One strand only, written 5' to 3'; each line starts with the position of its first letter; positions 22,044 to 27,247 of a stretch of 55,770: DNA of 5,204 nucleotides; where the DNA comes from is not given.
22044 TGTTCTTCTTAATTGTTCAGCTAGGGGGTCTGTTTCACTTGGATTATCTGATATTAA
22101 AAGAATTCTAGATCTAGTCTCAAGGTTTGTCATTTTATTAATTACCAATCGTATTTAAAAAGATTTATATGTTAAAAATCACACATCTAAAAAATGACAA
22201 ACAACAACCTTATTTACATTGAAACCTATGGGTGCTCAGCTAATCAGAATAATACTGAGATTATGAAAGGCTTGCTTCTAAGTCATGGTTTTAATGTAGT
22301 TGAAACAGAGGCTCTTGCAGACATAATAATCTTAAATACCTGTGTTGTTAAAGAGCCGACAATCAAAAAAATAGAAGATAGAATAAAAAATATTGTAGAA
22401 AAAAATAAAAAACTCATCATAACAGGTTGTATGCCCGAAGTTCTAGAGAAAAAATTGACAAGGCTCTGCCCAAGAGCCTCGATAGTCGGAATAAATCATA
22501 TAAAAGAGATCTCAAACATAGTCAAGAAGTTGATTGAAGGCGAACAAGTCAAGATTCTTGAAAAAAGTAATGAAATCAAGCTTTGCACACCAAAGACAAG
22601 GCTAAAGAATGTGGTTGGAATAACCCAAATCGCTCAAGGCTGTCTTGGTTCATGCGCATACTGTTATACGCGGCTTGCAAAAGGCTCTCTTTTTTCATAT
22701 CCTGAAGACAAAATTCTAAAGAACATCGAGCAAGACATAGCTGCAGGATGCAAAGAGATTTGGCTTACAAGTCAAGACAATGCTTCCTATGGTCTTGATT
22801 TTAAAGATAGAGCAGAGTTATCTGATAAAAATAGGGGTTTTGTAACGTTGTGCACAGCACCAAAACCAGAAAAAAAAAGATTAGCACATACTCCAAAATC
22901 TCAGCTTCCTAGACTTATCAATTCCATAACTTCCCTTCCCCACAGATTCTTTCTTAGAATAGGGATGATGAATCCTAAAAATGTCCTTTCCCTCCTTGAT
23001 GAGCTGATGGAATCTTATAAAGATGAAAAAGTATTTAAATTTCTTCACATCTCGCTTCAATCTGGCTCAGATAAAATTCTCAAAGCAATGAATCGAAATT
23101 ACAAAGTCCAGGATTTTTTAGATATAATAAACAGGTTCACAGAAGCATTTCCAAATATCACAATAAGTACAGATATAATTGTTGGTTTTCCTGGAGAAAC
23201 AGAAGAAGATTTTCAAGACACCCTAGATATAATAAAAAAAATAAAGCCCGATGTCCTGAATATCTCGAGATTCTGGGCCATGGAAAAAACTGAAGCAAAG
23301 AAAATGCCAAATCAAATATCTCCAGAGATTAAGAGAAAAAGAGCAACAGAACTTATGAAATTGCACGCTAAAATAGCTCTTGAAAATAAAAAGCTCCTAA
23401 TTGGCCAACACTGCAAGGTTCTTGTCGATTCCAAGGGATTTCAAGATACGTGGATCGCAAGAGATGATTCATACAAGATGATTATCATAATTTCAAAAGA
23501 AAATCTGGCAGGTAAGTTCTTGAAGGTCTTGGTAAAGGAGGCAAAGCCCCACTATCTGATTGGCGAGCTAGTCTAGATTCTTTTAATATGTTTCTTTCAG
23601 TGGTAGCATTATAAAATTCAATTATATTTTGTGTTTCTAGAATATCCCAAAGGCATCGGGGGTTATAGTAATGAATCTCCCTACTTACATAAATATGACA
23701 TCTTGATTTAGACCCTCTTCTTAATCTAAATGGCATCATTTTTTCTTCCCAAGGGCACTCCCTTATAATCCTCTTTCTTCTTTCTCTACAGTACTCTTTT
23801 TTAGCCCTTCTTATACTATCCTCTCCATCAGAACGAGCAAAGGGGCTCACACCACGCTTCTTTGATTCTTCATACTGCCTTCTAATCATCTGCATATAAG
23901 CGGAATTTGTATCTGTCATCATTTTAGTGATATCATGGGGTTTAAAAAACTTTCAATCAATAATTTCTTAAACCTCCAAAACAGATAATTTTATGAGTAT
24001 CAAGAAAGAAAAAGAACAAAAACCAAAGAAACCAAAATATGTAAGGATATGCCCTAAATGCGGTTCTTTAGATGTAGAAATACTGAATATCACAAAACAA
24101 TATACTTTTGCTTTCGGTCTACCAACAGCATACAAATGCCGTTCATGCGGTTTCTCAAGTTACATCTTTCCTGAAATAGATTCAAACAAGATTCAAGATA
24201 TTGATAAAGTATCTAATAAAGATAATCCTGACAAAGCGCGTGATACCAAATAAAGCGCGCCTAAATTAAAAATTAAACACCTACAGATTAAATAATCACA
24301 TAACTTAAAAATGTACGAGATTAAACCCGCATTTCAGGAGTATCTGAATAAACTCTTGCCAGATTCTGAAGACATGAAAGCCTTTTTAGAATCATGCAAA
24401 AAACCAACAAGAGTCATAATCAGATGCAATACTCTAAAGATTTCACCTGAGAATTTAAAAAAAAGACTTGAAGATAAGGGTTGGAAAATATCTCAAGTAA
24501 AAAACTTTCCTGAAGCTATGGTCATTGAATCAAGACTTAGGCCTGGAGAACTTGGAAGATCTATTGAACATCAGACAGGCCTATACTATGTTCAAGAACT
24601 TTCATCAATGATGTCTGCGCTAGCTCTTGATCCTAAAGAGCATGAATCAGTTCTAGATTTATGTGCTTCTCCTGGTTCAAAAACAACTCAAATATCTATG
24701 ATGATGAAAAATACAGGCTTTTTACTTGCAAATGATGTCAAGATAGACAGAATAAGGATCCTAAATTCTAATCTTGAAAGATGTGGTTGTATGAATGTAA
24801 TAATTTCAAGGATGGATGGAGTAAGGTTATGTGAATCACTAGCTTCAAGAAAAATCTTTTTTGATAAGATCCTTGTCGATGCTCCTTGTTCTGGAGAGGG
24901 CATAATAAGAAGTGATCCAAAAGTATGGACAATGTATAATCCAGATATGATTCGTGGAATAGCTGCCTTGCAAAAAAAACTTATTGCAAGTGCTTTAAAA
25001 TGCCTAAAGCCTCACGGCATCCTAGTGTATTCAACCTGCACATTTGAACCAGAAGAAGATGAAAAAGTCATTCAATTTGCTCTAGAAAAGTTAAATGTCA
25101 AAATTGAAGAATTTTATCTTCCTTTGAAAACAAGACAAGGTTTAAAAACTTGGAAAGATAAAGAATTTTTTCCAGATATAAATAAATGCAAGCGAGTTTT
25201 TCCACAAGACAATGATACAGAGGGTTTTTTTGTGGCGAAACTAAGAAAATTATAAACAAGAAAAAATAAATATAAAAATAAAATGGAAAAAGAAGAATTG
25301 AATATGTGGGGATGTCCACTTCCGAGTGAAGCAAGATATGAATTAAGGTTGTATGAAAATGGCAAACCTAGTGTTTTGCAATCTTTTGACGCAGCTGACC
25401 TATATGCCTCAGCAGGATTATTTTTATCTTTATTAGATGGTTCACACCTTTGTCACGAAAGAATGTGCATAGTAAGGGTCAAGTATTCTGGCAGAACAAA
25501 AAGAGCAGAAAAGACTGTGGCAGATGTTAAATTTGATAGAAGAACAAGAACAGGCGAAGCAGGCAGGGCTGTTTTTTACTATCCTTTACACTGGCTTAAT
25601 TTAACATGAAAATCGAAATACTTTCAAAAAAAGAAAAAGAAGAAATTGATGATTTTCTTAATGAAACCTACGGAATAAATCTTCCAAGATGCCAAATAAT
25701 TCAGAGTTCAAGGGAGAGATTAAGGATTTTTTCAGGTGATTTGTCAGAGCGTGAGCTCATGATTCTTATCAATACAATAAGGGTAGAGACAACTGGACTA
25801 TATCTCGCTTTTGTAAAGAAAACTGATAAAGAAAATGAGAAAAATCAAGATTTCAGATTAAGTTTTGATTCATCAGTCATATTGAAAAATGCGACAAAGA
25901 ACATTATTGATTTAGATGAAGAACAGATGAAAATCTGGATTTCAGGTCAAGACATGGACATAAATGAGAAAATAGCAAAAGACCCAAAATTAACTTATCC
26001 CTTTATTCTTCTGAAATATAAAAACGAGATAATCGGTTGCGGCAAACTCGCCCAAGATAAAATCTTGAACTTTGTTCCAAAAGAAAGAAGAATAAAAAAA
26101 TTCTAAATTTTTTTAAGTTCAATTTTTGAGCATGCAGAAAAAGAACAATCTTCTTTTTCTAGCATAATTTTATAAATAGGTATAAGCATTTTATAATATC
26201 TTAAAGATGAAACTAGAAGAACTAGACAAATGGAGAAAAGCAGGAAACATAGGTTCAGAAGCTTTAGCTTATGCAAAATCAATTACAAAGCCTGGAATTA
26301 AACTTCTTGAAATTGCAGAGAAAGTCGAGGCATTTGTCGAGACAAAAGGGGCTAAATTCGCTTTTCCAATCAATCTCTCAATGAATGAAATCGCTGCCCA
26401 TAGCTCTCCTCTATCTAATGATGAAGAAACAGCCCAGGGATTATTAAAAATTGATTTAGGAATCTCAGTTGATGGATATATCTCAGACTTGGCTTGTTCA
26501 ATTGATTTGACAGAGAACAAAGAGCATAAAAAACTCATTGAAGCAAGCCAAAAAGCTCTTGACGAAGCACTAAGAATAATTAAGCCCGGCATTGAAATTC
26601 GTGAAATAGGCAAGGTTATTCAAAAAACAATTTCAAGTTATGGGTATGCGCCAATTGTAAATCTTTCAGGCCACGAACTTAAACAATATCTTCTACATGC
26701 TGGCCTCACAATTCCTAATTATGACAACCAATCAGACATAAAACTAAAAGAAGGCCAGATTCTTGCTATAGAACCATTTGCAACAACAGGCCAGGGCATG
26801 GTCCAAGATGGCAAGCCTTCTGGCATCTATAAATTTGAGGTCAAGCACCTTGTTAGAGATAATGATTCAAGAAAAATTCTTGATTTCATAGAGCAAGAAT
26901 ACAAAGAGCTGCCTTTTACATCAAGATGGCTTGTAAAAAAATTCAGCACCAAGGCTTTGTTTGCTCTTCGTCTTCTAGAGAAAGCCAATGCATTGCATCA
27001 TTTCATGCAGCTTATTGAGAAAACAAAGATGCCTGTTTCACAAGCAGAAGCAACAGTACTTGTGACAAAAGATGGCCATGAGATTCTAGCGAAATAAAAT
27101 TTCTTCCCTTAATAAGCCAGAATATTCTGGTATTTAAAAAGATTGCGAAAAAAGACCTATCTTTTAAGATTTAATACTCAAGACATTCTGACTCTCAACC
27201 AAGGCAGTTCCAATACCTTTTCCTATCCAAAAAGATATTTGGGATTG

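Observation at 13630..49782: Family of at least five intergenic two-level hairpins with a conserved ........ core and covarying stems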

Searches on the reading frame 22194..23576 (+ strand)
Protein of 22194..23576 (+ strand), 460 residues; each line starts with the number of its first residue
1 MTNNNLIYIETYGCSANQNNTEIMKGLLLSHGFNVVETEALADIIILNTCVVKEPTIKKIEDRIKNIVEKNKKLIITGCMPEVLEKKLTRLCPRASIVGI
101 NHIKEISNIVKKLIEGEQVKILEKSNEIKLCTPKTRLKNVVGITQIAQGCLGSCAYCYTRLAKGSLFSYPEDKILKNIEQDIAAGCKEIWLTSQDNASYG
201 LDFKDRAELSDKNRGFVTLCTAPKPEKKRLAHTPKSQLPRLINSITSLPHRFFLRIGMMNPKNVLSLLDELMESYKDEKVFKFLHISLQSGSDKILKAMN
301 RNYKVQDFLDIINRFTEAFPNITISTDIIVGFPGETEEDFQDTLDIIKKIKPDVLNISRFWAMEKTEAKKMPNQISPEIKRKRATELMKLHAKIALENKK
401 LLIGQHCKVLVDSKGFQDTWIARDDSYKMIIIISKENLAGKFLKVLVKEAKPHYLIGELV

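Call 59: search_protein_families(library=pfam, proteins=[window:22194-23576:+], max_evalue=0.001)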
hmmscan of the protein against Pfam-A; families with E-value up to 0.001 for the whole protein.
window:22194-23576:+ (460 aa): 3 families
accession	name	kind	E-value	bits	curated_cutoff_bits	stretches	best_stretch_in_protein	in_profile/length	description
PF04055.27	Radical_SAM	-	5e-25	89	29.5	1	146-345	3-164/166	Radical SAM superfamily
PF00919.26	UPF0004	-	4.9e-23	81.4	27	1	7-96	2-95/98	Uncharacterized protein family UPF0004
PF01938.26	TRAM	-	3.8e-10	39.9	21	1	402-460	3-61/61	TRAM domain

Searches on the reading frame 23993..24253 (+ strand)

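Call 59: search_protein_families(library=pfam, proteins=[window:23993-24253:+], max_evalue=0.001)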
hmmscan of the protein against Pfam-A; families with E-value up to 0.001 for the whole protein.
window:23993-24253:+ (86 aa): 1 family
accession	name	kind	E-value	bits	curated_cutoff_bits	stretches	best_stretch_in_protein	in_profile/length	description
PF09723.15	Zn_ribbon_8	-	0.00082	19.8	34.4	0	6-29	16-38/41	Zinc ribbon domain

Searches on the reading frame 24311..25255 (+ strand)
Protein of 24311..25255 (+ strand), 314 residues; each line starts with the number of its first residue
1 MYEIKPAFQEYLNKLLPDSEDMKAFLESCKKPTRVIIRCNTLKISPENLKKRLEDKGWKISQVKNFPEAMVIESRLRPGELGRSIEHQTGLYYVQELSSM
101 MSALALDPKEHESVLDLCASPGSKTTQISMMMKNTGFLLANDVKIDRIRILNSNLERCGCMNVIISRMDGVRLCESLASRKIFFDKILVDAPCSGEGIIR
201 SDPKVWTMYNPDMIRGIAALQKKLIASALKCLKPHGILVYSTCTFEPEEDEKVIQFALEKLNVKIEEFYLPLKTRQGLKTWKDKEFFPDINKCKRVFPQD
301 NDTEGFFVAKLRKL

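Call 59: search_protein_families(library=pfam, proteins=[window:24311-25255:+], max_evalue=0.001)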
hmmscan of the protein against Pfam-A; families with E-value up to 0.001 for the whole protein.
window:24311-25255:+ (314 aa): 4 families
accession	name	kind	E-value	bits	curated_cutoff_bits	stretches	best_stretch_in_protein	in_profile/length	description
PF01189.24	Methyltr_RsmB-F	-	2.7e-55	187.6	27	1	104-312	2-199/199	16S rRNA methyltransferase RsmB/F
PF17125.10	Methyltr_RsmF_N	-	5.2e-17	62.5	34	1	7-96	4-85/86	N-terminal domain of 16S rRNA methyltransferase RsmF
PF22458.1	RsmF-B_ferredox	-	2.2e-07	31.4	27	1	13-75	10-70/74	Methyltr_RsmF/B-like, ferredoxin-like domain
PF01728.25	FtsJ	-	0.00084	19.8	24.1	0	110-259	21-153/181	FtsJ-like methyltransferase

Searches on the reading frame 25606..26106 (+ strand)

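Call 59: search_protein_families(library=pfam, proteins=[window:25606-26106:+], max_evalue=0.001)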
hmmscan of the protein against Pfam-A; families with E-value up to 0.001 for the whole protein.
window:25606-26106:+ (166 aa): 1 family
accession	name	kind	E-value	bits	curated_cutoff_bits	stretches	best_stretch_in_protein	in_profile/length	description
PF13636.12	Methyltranf_PUA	-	4.6e-06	27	27.6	1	130-163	17-49/49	RNA-binding PUA-like domain of methyltransferase RsmF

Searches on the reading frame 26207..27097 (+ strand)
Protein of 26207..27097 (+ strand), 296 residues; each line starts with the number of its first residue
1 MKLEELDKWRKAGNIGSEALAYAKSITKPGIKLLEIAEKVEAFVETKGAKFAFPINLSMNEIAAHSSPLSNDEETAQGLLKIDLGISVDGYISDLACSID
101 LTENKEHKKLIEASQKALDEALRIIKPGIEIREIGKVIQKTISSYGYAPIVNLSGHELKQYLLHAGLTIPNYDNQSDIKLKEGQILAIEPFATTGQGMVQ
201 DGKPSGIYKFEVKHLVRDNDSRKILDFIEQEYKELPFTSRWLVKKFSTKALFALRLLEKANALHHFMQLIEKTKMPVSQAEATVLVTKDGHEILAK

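Call 61: search_protein_families(library=pfam, proteins=[window:26207-27097:+], max_evalue=0.001)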
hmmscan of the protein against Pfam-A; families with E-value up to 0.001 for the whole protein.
window:26207-27097:+ (296 aa): 1 family
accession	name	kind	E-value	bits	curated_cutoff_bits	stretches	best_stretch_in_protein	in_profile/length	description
PF00557.29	Peptidase_M24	-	7.2e-31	108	23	1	8-207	2-189/208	Metallopeptidase family M24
